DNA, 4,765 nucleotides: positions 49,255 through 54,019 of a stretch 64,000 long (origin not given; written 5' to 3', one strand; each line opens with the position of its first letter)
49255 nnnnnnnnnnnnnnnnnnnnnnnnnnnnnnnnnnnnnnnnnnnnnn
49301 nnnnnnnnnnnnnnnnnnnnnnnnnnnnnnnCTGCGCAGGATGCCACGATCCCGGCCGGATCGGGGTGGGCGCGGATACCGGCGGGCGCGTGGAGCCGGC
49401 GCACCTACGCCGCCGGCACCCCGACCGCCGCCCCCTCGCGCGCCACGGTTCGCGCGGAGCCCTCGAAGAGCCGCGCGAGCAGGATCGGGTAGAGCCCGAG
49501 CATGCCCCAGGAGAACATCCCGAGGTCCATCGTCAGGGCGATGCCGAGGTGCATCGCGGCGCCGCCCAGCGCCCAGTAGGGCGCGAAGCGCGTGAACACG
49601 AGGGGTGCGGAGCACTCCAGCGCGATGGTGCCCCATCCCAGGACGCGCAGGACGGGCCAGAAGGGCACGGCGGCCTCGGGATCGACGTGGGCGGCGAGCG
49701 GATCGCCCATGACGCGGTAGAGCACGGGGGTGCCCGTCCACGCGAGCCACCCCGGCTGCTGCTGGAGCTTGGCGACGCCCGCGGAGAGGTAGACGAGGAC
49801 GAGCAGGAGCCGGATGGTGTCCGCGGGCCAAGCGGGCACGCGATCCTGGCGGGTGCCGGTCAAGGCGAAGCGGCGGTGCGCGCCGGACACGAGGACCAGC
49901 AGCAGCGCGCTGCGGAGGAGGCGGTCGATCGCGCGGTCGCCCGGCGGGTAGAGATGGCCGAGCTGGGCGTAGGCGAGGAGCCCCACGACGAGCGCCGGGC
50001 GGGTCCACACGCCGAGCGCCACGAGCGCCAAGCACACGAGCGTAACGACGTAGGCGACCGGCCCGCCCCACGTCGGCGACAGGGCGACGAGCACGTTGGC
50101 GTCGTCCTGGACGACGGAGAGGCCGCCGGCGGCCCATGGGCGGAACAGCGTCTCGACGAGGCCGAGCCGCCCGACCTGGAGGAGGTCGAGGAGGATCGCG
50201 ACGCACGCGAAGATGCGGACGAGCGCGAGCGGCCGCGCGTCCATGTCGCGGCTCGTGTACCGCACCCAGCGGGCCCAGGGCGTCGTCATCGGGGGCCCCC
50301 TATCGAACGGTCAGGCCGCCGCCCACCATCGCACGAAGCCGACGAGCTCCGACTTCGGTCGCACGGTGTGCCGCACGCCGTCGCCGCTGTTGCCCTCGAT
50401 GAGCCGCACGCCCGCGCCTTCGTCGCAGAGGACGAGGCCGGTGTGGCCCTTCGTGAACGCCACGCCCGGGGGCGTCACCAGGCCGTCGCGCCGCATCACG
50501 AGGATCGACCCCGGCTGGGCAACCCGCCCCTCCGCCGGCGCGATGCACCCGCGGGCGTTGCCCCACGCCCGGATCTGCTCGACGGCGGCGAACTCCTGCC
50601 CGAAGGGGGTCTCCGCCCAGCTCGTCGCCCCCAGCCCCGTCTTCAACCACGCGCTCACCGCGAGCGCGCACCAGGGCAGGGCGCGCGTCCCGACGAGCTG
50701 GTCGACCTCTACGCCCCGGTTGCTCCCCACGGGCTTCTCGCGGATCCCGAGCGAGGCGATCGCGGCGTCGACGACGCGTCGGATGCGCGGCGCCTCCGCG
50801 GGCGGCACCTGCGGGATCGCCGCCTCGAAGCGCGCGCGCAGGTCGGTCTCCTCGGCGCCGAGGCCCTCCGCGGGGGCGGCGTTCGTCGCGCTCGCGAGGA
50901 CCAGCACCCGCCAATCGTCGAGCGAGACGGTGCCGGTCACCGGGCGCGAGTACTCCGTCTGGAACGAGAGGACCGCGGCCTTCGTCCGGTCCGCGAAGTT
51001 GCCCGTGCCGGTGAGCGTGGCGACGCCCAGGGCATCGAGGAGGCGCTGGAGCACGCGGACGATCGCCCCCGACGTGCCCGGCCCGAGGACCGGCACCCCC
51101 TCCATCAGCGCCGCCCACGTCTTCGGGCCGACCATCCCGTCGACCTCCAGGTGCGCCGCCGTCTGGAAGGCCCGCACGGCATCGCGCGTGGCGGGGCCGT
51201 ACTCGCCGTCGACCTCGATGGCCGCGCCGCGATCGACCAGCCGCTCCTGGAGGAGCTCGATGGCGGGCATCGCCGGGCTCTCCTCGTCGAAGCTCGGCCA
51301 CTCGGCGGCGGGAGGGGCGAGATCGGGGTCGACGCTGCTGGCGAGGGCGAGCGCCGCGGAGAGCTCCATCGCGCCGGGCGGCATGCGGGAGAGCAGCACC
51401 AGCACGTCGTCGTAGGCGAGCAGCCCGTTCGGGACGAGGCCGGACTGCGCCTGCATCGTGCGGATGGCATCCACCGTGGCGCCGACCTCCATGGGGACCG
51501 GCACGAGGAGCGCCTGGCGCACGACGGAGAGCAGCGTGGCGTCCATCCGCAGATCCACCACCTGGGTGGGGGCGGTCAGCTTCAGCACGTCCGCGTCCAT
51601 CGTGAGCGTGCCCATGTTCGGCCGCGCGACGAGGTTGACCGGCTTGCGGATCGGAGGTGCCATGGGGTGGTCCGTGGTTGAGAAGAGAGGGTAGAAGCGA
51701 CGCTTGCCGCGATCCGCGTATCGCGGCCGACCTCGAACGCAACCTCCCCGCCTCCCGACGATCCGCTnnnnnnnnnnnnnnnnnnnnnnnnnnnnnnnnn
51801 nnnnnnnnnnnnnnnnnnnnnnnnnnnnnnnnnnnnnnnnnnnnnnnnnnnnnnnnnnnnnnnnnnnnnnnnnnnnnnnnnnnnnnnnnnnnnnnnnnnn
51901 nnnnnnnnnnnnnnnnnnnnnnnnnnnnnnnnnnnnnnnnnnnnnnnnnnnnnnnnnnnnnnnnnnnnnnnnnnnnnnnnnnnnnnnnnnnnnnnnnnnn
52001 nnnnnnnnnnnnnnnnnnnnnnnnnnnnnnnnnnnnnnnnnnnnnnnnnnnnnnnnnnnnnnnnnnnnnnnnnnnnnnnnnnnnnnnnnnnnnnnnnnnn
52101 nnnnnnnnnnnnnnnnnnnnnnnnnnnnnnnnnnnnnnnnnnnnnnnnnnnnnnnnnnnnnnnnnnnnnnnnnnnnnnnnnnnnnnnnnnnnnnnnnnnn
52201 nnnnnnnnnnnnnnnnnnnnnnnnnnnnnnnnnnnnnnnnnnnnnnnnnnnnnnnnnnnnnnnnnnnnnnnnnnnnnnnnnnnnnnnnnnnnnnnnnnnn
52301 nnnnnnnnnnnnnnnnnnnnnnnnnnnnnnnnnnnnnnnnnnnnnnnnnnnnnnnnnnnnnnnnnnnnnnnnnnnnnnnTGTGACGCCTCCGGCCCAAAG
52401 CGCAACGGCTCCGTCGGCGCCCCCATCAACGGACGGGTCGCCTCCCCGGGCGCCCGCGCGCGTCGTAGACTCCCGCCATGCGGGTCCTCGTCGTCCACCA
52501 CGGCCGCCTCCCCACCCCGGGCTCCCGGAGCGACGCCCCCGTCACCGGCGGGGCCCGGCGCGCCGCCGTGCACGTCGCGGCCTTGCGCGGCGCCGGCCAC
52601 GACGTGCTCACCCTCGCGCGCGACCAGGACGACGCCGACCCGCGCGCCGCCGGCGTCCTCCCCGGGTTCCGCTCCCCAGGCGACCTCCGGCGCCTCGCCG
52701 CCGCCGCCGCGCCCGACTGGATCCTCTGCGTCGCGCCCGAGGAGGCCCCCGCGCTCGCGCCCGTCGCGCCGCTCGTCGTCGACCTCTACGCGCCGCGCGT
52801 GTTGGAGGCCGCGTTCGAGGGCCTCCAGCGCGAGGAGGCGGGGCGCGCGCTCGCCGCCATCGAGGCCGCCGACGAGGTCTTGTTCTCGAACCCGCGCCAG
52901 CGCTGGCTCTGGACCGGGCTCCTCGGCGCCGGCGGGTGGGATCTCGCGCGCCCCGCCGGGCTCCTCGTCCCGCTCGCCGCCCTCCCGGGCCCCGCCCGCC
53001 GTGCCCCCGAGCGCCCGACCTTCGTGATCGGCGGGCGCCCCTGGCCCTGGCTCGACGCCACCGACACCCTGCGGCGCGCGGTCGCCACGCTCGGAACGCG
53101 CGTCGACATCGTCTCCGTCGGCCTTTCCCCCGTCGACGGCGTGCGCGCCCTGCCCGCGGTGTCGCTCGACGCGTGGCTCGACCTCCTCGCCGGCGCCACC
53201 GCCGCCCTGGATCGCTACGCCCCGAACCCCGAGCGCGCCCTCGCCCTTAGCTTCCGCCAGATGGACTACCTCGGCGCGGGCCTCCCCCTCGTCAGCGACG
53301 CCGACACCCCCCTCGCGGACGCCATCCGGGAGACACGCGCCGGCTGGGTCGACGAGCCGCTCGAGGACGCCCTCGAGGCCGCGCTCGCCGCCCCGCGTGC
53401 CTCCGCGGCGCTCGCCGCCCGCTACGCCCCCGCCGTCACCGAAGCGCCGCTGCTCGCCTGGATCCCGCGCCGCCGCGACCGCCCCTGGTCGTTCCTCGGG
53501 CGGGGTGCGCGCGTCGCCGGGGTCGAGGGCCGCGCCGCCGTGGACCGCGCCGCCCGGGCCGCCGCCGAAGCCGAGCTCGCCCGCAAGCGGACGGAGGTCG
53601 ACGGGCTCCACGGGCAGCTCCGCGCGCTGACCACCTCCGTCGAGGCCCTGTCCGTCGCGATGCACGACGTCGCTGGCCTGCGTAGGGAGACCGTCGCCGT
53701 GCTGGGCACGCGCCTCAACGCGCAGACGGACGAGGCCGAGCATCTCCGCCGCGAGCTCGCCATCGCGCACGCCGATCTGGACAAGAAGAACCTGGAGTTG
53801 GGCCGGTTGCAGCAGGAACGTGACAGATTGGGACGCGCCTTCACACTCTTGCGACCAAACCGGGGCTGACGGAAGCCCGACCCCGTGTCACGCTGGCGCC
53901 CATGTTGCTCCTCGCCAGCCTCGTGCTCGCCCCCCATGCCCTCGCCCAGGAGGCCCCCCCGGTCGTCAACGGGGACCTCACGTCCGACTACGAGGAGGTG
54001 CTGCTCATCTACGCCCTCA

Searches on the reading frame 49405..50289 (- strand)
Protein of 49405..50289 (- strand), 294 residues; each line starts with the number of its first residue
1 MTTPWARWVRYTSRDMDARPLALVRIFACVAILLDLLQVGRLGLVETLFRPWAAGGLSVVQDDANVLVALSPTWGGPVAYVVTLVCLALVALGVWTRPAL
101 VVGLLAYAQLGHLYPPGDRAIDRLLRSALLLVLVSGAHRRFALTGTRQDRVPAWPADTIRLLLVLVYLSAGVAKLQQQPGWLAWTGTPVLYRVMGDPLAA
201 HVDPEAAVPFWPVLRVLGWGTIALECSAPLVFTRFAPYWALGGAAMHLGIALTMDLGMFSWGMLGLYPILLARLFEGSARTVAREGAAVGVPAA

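Call 3: search_protein_families(library=pfam, proteins=[window:49405-50289:-], max_evalue=0.01)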
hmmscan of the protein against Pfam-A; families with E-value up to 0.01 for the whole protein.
window:49405-50289:- (294 aa): 1 family
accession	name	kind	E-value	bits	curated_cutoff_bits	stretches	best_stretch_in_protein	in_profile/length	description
PF05090.19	HTTM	-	1e-08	35.5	27.7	1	14-270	2-254/259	HTTM domain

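Call 5: search_protein_families(library=ncbifam, proteins=[window:49405-50289:-], max_evalue=0.1)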
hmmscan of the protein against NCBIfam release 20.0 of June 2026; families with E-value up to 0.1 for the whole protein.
window:49405-50289:- (294 aa): 1 family
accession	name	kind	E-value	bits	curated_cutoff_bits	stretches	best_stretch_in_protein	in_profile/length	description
TIGR04033.1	export_SdpB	subfamily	0.0024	17.5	178.4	1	158-264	156-263/276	sporulation-delaying protein SdpB family protein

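Call 40: search_protein_families(library=phrogs, proteins=[window:49405-50289:-], max_evalue=0.01)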
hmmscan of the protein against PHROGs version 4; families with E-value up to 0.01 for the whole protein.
window:49405-50289:- (294 aa): 0 families

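Call 74: search_solved_structures(query=window:49405-50289:-, max_evalue=10, show_alignments=1)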
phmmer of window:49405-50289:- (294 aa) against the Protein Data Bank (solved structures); distinct sequences matched with E-value up to 10: 0.

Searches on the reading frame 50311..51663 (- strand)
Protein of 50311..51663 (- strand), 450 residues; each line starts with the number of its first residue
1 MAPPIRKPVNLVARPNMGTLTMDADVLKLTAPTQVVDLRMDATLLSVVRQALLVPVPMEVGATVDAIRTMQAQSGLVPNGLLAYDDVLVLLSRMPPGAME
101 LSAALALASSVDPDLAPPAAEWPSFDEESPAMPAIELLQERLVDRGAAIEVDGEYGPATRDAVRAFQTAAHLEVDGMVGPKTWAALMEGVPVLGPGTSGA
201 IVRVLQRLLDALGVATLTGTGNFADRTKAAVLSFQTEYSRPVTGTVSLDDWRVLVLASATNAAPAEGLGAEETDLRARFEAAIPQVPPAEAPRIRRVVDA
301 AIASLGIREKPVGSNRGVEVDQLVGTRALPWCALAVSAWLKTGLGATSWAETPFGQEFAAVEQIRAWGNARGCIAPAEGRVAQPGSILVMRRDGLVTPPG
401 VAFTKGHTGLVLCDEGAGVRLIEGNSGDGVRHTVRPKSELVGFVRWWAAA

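Call 3: search_protein_families(library=pfam, proteins=[window:50311-51663:-], max_evalue=0.01)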
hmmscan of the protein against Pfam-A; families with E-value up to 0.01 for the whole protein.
window:50311-51663:- (450 aa): 2 families
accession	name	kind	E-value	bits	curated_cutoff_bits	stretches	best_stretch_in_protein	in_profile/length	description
PF01471.23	PG_binding_1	-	4.2e-30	104.2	23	2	133-186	3-57/57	Putative peptidoglycan binding domain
PF09374.15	PG_binding_3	-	9.6e-11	42.2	24.6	1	134-165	2-33/76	Predicted Peptidoglycan domain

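Call 5: search_protein_families(library=ncbifam, proteins=[window:50311-51663:-], max_evalue=0.1)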
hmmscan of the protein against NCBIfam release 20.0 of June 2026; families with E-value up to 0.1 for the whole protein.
window:50311-51663:- (450 aa): 10 families
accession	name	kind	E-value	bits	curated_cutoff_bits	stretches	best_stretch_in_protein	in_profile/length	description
NF052335.1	PdgHdaseHSB129560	equivalog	5.3e-16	58.8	500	1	121-255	196-329/330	peptidoglycan hydrolase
NF052336.1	PdgHdaseHSB100310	equivalog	5.9e-16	58.7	500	1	143-188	270-315/316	peptidoglycan hydrolase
TIGR02869.1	spore_SleB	equivalog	2.5e-15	56.9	236.5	2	136-186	17-68/201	spore cortex-lytic enzyme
NF052377.1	lmo1851_S41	exception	1e-06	27.8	725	1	150-189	409-448/468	lmo1851 family serine protease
NF004786.0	PRK06132.1-3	equivalog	1.5e-06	27.3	329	1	202-285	223-308/418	hypothetical protein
NF038080.1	PG_bind_siph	domain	2e-06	28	55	1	131-187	12-75/76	peptidoglycan-binding protein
NF040573.1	holin_dep_muram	equivalog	0.00022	21.1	240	1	133-170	96-133/200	holin-associated N-acetylmuramidase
TIGR03979.1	His_Ser_Rich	equivalog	0.00065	19.7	121.65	1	150-186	150-186/190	His-Xaa-Ser repeat protein HxsA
TIGR02594.1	TIGR02594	subfamily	0.0011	19.2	70.55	1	381-444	76-131/132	TIGR02594 family protein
TIGR00723.1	ttdB_fumA_fumB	subfamily_domain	0.032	14.2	145.15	1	190-248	64-122/169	FumA C-terminus/TtdB family hydratase beta subunit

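Call 6: search_protein_families(library=pfam, proteins=[window:50311-51663:-], max_evalue=10)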
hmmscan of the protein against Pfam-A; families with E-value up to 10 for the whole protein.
window:50311-51663:- (450 aa): 2 families
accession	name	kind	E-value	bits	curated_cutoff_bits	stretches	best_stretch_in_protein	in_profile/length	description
PF01471.23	PG_binding_1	-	4.2e-30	104.2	23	3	133-186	3-57/57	Putative peptidoglycan binding domain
PF09374.15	PG_binding_3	-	9.6e-11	42.2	24.6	2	134-165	2-33/76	Predicted Peptidoglycan domain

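Call 38: search_solved_structures(query=window:50311-51663:-, max_evalue=1, show_alignments=0)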
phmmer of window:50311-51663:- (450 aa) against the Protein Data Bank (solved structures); distinct sequences matched with E-value up to 1: 11.
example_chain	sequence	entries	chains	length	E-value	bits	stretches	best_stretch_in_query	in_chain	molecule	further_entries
4lpq_A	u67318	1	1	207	7.5e-12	48.1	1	116-204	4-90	ErfK/YbiS/YcfS/YnhG family protein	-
5nm7_G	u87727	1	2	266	2.3e-10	43.2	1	135-191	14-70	Peptidoglycan-binding domain 1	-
1lbu_A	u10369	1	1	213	3.9e-06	29.3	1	129-185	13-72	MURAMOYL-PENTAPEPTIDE CARBOXYPEPTIDASE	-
7rum_A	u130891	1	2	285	6.7e-05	25.2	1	135-187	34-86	Endolysin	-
4xxt_A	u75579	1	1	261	0.00079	21.7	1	135-186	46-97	Fusion of predicted Zn-dependent amidase/peptidase (Cell wall hydrolase/DD-carboxypeptidas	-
5tv7_A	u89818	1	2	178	0.011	17.9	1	141-186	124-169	Putative peptidoglycan-binding/hydrolysing protein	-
6tci_A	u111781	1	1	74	0.039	16.1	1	136-188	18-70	Spore cortex-lytic enzyme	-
4fet_B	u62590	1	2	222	0.29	13.2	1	138-189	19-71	Spore cortex-lytic enzyme prepeptide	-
4bj4_A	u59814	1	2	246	0.53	12.4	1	59-191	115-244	AMPDH2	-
4bol_A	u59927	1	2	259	0.58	12.2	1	59-191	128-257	AMPDH2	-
4bpa_A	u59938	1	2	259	0.58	12.2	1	59-191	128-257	AMPDH2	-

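Call 40: search_protein_families(library=phrogs, proteins=[window:50311-51663:-], max_evalue=0.01)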
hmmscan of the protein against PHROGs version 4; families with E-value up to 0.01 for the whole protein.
window:50311-51663:- (450 aa): 14 families
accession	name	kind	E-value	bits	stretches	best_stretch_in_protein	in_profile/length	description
phrog_1224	-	head and packaging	7.7e-21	75.8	2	133-188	11-66/438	endolysin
phrog_1493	-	lysis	6.1e-20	72.7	2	133-186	248-305/394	endolysin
phrog_2649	-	lysis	3.4e-16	60.9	1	133-188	182-237/261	endolysin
phrog_17214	-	lysis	1.3e-10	42.4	1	130-190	249-316/322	endolysin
phrog_1512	-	lysis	2.3e-08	35.4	1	145-198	201-254/314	endolysin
phrog_23452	-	unknown function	4.1e-08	34.4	0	149-185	84-120/135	-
phrog_16428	-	lysis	4.1e-08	33.4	1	147-186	479-518/520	endolysin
phrog_880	-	lysis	8e-08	33.1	1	114-187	354-432/435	endolysin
phrog_6707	-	lysis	1.6e-06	28.2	1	147-186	203-242/311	endolysin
phrog_9589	-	lysis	0.00011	23.2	0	193-238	203-250/281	endolysin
phrog_21825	-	lysis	0.00015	22.4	1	323-430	41-137/289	endolysin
phrog_14712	-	moron, auxiliary metabolic gene and host takeover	0.00017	21.8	1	161-196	193-228/322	chitinase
phrog_23582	-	unknown function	0.00049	20.2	1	144-210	265-329/565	-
phrog_102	-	lysis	0.0046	17.4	0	149-186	38-78/369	endolysin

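Call 41: search_dna_similar(query=window:50311-51663:-, collection=phages, mode=protein, max_rows=12)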
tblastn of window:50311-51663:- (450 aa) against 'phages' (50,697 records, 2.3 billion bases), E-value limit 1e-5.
Records with a match: 29; places in all: 31; records where one place covers at least 80% of the query: 0.
Best place of each record, by identity: <60% 29.
By first word of the organism name: Bacteriophage 11; Bacillus 9; Burkholderia 5; Mycobacterium 2; Curtobacterium 1; Brevibacterium 1.
By host as written in the record: - 12; Bacillus subtilis 4; Bacillus subtilis subsp. subtilis 168 2; Bacillus sp. MGK1 2; Burkholderia cenocepacia strain C6433 2; Mycobacterium smegmatis mc#155 2; Burkholderia cenocepacia 7780 2; Bacillus sp 1; and 2 more.
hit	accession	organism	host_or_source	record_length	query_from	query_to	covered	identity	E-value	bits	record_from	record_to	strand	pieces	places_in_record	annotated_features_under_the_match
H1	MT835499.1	Bacteriophage sp.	human fecal samples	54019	134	324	42%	35.1%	5e-13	77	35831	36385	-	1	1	record has no annotation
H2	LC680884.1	Bacillus phage PBS1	Bacillus subtilis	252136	4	247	54%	25.8%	1e-8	64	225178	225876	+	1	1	hypothetical protein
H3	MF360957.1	Bacillus phage PBS1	Bacillus subtilis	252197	4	247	54%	25.8%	1e-8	64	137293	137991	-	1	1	165: N-acetylmuramoyl-L-alanine amidase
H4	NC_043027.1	Bacillus phage PBS1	Bacillus subtilis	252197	4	247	54%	25.8%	1e-8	64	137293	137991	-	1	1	165: endolysin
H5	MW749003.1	Bacillus phage vB_BspM_Internexus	Bacillus sp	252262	4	247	54%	25.8%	1e-8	64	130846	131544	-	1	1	putative N-acetylmuramoyl-L-alanine amidase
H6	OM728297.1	Bacillus phage vB_BsuM-Goe21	Bacillus subtilis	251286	4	247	54%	25.8%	1e-8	64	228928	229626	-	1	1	hypothetical protein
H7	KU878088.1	Bacillus phage AR9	Bacillus subtilis subsp. subtilis 168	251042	4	247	54%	25.8%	1e-8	64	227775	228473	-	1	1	N-acetylmuramoyl-L-alanine amidase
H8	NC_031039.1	Bacillus phage AR9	Bacillus subtilis subsp. subtilis 168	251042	4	247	54%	25.8%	1e-8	64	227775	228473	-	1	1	endolysin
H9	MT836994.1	Bacteriophage sp.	human fecal samples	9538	113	276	36%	35.6%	2e-10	91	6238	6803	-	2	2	record has no annotation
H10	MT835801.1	Bacteriophage sp.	human fecal samples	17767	111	255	32%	32.5%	6e-8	61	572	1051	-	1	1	record has no annotation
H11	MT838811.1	Bacteriophage sp.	human fecal samples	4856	133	255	27%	34.1%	6e-7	58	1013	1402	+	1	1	record has no annotation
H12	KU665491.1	Bacillus phage Mgbh1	Bacillus sp. MGK1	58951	116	255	31%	28.9%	2e-6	56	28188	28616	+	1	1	N-acetylmuramoyl-L-alanine amidase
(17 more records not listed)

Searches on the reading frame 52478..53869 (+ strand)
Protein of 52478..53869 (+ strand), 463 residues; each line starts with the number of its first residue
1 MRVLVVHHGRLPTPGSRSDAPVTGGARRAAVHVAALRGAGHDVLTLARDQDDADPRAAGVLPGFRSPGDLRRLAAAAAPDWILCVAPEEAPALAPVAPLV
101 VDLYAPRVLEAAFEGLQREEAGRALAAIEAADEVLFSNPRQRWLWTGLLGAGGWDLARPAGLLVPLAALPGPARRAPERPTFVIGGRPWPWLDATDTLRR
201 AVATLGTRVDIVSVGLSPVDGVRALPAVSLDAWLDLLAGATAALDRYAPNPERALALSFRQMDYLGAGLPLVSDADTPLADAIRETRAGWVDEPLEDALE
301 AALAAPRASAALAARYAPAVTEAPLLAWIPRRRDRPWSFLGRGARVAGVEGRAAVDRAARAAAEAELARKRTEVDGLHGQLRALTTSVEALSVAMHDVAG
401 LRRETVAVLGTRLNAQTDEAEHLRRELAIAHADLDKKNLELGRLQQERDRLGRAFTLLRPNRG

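Call 3: search_protein_families(library=pfam, proteins=[window:52478-53869:+], max_evalue=0.01)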
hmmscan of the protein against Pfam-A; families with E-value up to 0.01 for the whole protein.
window:52478-53869:+ (463 aa): 1 family
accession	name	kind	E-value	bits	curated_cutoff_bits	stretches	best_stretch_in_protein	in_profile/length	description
PF18595.6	Nuf2_DHR10-like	-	0.0088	16.5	28.4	0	365-453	2-85/117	Nuf2, DHR10-like domain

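Call 5: search_protein_families(library=ncbifam, proteins=[window:52478-53869:+], max_evalue=0.1)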
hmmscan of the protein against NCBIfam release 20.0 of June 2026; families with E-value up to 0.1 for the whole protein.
window:52478-53869:+ (463 aa): 4 families
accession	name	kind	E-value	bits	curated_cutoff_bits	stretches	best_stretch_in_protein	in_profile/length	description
TIGR01843.1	type_I_hlyD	subfamily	0.02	13.8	208.65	1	350-451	135-235/422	HlyD family type I secretion periplasmic adaptor subunit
TIGR02169.1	SMC_prok_A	equivalog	0.024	12.3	729.4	1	359-452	324-413/1165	chromosome segregation protein SMC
NF045487.1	ASRP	equivalog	0.046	12.3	300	1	363-452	147-231/593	archaea-specific SMC-related protein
TIGR02168.1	SMC_prok_B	equivalog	0.066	10.9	567.35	1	359-451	778-873/1181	chromosome segregation protein SMC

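Call 61: search_solved_structures(query=A4, max_evalue=1)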
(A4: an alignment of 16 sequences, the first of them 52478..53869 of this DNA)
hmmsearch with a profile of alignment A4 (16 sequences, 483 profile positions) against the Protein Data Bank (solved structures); distinct sequences matched with E-value up to 1: 26.
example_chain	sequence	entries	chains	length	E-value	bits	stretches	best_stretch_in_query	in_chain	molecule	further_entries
6kih_A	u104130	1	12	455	0.0018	20.5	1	116-321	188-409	Tll1590 protein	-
3qkw_A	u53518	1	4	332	0.0029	19.8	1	221-301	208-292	Nucleotide sugar synthetase-like protein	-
3rhz_A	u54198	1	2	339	0.003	19.8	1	221-301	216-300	Nucleotide sugar synthetase-like protein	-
5zer_A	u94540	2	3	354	0.043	16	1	260-333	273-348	UDP-glucose:tetrahydrobiopterin glucosyltransferase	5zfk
5ze7_B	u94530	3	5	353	0.046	15.8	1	260-333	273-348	UDP-glucose:tetrahydrobiopterin glucosyltransferase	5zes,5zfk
6uui_X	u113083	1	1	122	0.1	14.7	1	361-470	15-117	Keratin, type I cytoskeletal 10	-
4jzl_A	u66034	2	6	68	0.12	14.5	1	429-478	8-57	B-cell receptor-associated protein 31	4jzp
3c4q_A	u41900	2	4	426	0.12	14.5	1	256-338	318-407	Predicted glycosyltransferases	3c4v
3c48_A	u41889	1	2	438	0.16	14.1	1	256-337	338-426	Predicted glycosyltransferases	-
8xwx_E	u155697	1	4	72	0.17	14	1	429-478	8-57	B-cell receptor-associated protein 31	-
6r2g_A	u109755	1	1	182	0.18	13.9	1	426-481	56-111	Single-chain protein mimetics of the N-terminal heptad-repeat region of gp41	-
9v0l_A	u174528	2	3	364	0.22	13.6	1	218-335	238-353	tetrahydrobiopterin glucosyltransferases | tetrahydrobiopterin glucosyltransferase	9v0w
4zry_A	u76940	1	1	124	0.22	13.6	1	361-470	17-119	Keratin, type I cytoskeletal 10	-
3tnu_A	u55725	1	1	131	0.28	13.3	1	357-470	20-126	Keratin, type I cytoskeletal 14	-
4r61_A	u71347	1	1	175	0.37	12.9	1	426-481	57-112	gp41-based construct covNHR3-ABC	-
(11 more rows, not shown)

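Call 62: search_protein_families(library=pfam, alignment_id=A4, max_evalue=1)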
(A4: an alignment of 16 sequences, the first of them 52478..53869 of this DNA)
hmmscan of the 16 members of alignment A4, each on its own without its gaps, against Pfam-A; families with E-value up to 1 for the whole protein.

A. member 1, window:52478-53869:+ (463 aa): 6 families
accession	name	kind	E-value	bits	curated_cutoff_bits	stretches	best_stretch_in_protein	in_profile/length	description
PF18595.6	Nuf2_DHR10-like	-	0.0088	16.5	28.4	1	365-453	2-85/117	Nuf2, DHR10-like domain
PF13524.12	Glyco_trans_1_2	-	0.026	14.9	25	1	194-315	27-124/144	Glycosyl transferase-like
PF16515.11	HIP1_clath_bdg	-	0.093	13.6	28.8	1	365-456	2-90/99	Clathrin-binding domain of Huntingtin-interacting protein 1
PF07200.18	Mod_r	-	0.15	12.5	30.1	1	363-428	52-115/146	Modifier of rudimentary (Mod(r)) protein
PF06637.16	PV-1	-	0.67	9.1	30.1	1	355-435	310-386/439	PV-1 protein (PLVAP)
PF20882.2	Sos7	-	0.79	10.4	27.3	0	359-390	42-73/75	Kinetochore protein Sos7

B. families by the number of members that match (of 16 scanned): 71 families (the first 25 are shown)
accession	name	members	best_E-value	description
PF13524.12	Glyco_trans_1_2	9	1.1e-06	Glycosyl transferase-like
PF25541.1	TBCA_PH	7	0.00072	PH domain-containing proteins, TBCA domain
PF13863.11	DUF4200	6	0.0043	Domain of unknown function (DUF4200)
PF00038.26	Filament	5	0.00097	Intermediate filament protein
PF13439.12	Glyco_transf_4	4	0.002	Glycosyltransferase Family 4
PF04977.20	DivIC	4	0.049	Septum formation initiator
PF13692.12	Glyco_trans_1_4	3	0.00012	Glycosyl transferases group 1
PF00261.25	Tropomyosin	3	0.00054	Tropomyosin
PF15960.10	DUF4763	3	0.0037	Domain of unknown function (DUF4763)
PF16515.11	HIP1_clath_bdg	3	0.0077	Clathrin-binding domain of Huntingtin-interacting protein 1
PF06818.20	Fez1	3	0.0086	Fez1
PF18595.6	Nuf2_DHR10-like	3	0.0088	Nuf2, DHR10-like domain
PF02310.24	B12-binding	3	0.015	B12 binding domain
PF10473.14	CENP-F_leu_zip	3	0.038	Leucine-rich repeats of kinetochore protein Cenp-F/LEK1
PF13851.11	GAS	3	0.51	Growth-arrest specific micro-tubule binding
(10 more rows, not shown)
